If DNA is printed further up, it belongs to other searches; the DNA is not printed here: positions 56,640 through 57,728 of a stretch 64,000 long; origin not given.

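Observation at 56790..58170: Coupled lambda-type Ser/Thr phosphatase and DEDDh exonuclease next to a HipA kinase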

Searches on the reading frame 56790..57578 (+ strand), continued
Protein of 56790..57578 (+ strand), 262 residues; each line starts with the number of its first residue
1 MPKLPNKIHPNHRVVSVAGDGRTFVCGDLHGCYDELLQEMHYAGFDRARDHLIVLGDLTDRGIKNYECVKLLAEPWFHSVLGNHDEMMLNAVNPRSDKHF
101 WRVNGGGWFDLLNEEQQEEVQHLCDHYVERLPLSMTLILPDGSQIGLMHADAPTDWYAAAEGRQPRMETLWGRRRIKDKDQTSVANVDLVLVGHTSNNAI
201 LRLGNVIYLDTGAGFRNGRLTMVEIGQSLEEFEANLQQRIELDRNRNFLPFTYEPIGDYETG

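Call 59: find_encoding_contigs(protein=P0033, flank=8000, max_places=2)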
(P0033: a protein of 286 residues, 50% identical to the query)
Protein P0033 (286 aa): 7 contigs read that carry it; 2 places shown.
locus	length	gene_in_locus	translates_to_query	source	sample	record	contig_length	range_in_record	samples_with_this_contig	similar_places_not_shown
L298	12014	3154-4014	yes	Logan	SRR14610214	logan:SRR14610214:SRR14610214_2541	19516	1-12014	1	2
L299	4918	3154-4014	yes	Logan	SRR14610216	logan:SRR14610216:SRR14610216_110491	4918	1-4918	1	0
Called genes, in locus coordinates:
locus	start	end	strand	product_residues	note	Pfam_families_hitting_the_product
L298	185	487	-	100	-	PF13443:HTH_26 (weak)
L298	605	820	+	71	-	-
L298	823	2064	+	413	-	PF12167:Arm-DNA-bind_2, PF14659:Phage_int_SAM_3, PF22022:Phage_int_M, PF00589:Phage_integrase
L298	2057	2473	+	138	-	-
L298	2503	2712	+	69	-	-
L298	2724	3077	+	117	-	-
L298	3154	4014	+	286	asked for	PF00149:Metallophos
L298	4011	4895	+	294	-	PF00929:RNase_T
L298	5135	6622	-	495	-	PF01979:Amidohydro_1, PF07969:Amidohydro_3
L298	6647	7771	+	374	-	PF12833:HTH_18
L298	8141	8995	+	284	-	PF00561:Abhydrolase_1, PF12146:Hydrolase_4, PF12697:Abhydrolase_6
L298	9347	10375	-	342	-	PF12625:Arabinose_bd, PF00165:HTH_AraC (faint), PF12833:HTH_18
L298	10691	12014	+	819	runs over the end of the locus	PF07715:Plug, PF00593:TonB_dep_Rec_b-barrel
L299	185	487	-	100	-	PF13443:HTH_26 (weak)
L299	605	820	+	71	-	-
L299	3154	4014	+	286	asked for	PF00149:Metallophos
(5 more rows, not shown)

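Call 60: find_encoding_contigs(protein=P0028, flank=8000, max_places=2)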
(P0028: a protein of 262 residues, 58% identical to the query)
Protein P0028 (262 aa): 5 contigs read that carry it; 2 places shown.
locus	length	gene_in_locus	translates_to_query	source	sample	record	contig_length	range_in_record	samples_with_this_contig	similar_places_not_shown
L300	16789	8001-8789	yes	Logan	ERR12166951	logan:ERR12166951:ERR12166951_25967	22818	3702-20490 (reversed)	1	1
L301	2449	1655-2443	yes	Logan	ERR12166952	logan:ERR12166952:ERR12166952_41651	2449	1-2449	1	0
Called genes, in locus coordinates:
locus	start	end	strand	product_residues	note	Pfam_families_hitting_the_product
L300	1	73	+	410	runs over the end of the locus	PF00589:Phage_integrase (weak)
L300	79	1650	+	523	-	PF00589:Phage_integrase (faint)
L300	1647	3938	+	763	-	-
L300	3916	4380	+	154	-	-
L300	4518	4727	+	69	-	-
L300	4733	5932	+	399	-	PF04055:Radical_SAM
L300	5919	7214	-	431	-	-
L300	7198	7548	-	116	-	PF13560:HTH_31, PF12844:HTH_19, PF13443:HTH_26, PF01381:HTH_3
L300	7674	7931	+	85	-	-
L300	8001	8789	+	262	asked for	PF00149:Metallophos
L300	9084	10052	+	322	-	-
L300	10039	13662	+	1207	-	PF00270:DEAD, PF04851:ResIII (weak)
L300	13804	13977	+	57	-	-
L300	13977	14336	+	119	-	PF04307:YdjM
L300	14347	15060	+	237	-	-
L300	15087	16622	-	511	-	PF02646:RmuC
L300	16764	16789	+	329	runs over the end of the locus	PF13280:WYL, PF25583:WCX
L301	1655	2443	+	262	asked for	PF00149:Metallophos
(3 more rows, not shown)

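Call 61: find_encoding_contigs(protein=P0027, flank=8000, max_places=2)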
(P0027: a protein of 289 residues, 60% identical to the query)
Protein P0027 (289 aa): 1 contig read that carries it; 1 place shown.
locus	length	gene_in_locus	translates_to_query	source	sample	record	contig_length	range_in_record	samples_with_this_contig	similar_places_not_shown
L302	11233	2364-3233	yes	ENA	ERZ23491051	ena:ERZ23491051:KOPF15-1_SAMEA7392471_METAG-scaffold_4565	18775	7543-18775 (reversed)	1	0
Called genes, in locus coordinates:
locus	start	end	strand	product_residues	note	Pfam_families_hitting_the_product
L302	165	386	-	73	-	PF13443:HTH_26, PF01381:HTH_3 (weak)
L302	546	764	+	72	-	-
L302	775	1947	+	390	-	PF12167:Arm-DNA-bind_2, PF14659:Phage_int_SAM_3, PF22022:Phage_int_M (weak), PF00589:Phage_integrase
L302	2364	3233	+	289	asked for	PF00149:Metallophos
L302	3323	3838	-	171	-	PF00565:SNase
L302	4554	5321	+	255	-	-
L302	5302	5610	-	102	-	-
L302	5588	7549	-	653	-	PF04932:Wzy_C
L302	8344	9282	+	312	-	PF03808:Glyco_tran_WecG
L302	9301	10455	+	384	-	PF04055:Radical_SAM, PF13353:Fer4_12 (faint)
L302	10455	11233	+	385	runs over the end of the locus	-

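Call 73: find_encoding_contigs(protein=P0030, flank=6000, max_places=2)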
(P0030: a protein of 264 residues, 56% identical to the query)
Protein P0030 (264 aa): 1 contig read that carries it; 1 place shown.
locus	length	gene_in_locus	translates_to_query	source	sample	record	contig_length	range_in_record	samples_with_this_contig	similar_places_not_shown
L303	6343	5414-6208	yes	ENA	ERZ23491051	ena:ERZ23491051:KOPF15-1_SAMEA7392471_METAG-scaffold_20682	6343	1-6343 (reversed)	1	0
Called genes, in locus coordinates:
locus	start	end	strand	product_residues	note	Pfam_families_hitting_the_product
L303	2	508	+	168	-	?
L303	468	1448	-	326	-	PF06527:TniQ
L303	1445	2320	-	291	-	PF05621:TniB, PF13401:AAA_22 (weak)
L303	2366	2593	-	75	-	PF09299:Mu-transpos_C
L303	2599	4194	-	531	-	PF13551:HTH_29 (weak), PF09299:Mu-transpos_C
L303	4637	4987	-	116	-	PF13560:HTH_31, PF12844:HTH_19, PF13443:HTH_26 (weak), PF01381:HTH_3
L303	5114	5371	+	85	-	-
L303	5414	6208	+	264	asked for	PF00149:Metallophos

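Call 78: search_protein_families(library=padloc, proteins=[L300:9084-10052:+, L300:10039-13662:+, L300:7674-7931:+, L300:5919-7214:-, L298:2724-3077:+, L135:11124-11498:+], max_evalue=0.001)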
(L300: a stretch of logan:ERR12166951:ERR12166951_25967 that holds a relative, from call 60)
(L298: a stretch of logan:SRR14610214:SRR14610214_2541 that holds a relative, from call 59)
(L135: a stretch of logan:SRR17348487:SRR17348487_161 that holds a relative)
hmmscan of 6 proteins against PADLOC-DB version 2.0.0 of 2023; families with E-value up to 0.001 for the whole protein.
L300:9084-10052:+ (322 aa): 2 families
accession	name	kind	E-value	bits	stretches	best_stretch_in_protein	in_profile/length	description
PDLC00159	HamA1|HamA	-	6e-05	20.8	0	150-185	116-151/257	DUF1837 domain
PDLC00155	HamA1|HamA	-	6.7e-05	20.6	0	150-190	136-174/276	DUF1837 domain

L300:10039-13662:+ (1207 aa): 23 families
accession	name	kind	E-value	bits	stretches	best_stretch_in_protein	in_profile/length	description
PDLC00192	HamB1|HamB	-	1e-49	167.1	1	70-961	64-865/1104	DEAD-box helicase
PDLC00174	HamB1|HamB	-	5.3e-49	164.9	1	76-1039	74-982/1163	DEAD-box helicase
PDLC00194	HamB1|HamB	-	2e-37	126.6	2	638-739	557-652/995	DEAD-box helicase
PDLC04531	PDC-M23B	-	2.2e-24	83.6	1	221-726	229-702/1060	-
PDLC00176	HamB1|HamB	-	8.4e-23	78.4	2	638-723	424-499/845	DEAD-box helicase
PDLC00186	HamB1|HamB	-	1.1e-22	77.9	2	637-725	443-522/864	DEAD-box helicase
PDLC00188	HamB1|HamB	-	1.3e-22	77.8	2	176-509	135-445/1037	DEAD-box helicase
PDLC00200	HamB2|HamB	-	3.1e-21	73.1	2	638-726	443-522/865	DEAD-box helicase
PDLC00187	HamB1|HamB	-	3.2e-19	66.8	2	638-724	430-507/851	DEAD-box helicase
PDLC00190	HamB1|HamB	-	2.3e-18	64.1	2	638-723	428-503/866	DEAD-box helicase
PDLC00185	HamB1|HamB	-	5.2e-18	62.3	2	627-723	423-513/871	DEAD-box helicase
PDLC00175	HamB1|HamB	-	9.1e-17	57.8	2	174-507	123-424/1000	DEAD-box helicase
PDLC00199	HamB2|HamB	-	1.1e-15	54.8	2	638-723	431-506/841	DEAD-box helicase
PDLC00177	HamB1|HamB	-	2.2e-12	44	1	638-723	439-520/841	DEAD-box helicase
PDLC00178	HamB1|HamB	-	4.3e-11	39.5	1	628-726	560-648/830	DEAD-box helicase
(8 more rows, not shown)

L300:7674-7931:+ (85 aa): 0 families

L300:5919-7214:- (431 aa): 0 families

L298:2724-3077:+ (117 aa): 0 families

L135:11124-11498:+ (124 aa): 0 families

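Call 83: search_dna_similar(query=window:56790-57578:+, collection=plasmids, mode=protein, max_rows=12, max_evalue=0.00001)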
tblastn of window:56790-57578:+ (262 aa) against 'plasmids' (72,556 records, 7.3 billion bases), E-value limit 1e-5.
Records with a match: 961; places in all: 979; records where one place covers at least 80% of the query: 132.
Best place of each record, by identity: <60% 961.
By first word of the organism name: Escherichia 655; Phaeobacter 58; Salmonella 57; Pseudomonas 43; Lactococcus 20; Klebsiella 13; Shigella 10; Burkholderia 10; Acinetobacter 10; Clostridium 9; and 35 more.
By predicted mobility (MOB-suite, as given by PLSDB): non-mobilizable 805; mobilizable 115; conjugative 41.
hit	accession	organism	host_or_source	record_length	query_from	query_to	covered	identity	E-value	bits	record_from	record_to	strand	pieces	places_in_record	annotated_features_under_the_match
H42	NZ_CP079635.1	Klebsiella pneumoniae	Homo sapiens,Pus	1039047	24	237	82%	39.2%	6e-36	142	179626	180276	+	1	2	none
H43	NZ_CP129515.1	Enterobacter asburiae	-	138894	24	225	77%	40.5%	4e-39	151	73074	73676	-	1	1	serine/threonine protein phosphatase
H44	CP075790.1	Pseudomonas aeruginosa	Homo sapiens,Cell culture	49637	5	258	97%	31.5%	2e-32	132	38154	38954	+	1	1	metallophosphoesterase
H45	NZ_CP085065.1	Escherichia coli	Homo sapiens,pure culture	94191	3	228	86%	35.2%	3e-31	129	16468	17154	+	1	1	metallophosphoesterase | hypothetical protein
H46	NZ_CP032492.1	Salmonella enterica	Cow,intestine,Slaughterhouse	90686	3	225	85%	35.5%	8e-32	130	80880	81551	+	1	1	metallophosphoesterase | hypothetical protein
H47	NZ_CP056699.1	Escherichia marmotae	culture,Freshwater sample from ...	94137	18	228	81%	37.5%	2e-31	129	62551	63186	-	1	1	metallophosphoesterase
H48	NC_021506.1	Pseudomonas resinovorans NBRC 106553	-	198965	1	228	87%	34.7%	5e-32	131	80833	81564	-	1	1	serine/threonine protein phosphatase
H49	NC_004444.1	Pseudomonas resinovorans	-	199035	1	228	87%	34.7%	5e-32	131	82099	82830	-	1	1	serine/threonine protein phosphatase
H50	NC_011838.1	Pseudomonas putida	-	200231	1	228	87%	34.7%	5e-32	131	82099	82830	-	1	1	serine/threonine protein phosphatase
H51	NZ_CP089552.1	Pseudomonas sp. 7-41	cell culture,soil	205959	1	228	87%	34.7%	7e-32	130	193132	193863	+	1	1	serine/threonine protein phosphatase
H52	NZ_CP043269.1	Escherichia albertii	Crow,genomic DNA,cloacal swab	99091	24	225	77%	39.0%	4e-35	139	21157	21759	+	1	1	metallophosphoesterase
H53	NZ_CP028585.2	Escherichia coli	Homo sapiens,Culture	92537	18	253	90%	33.3%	6e-32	130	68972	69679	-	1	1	metallophosphoesterase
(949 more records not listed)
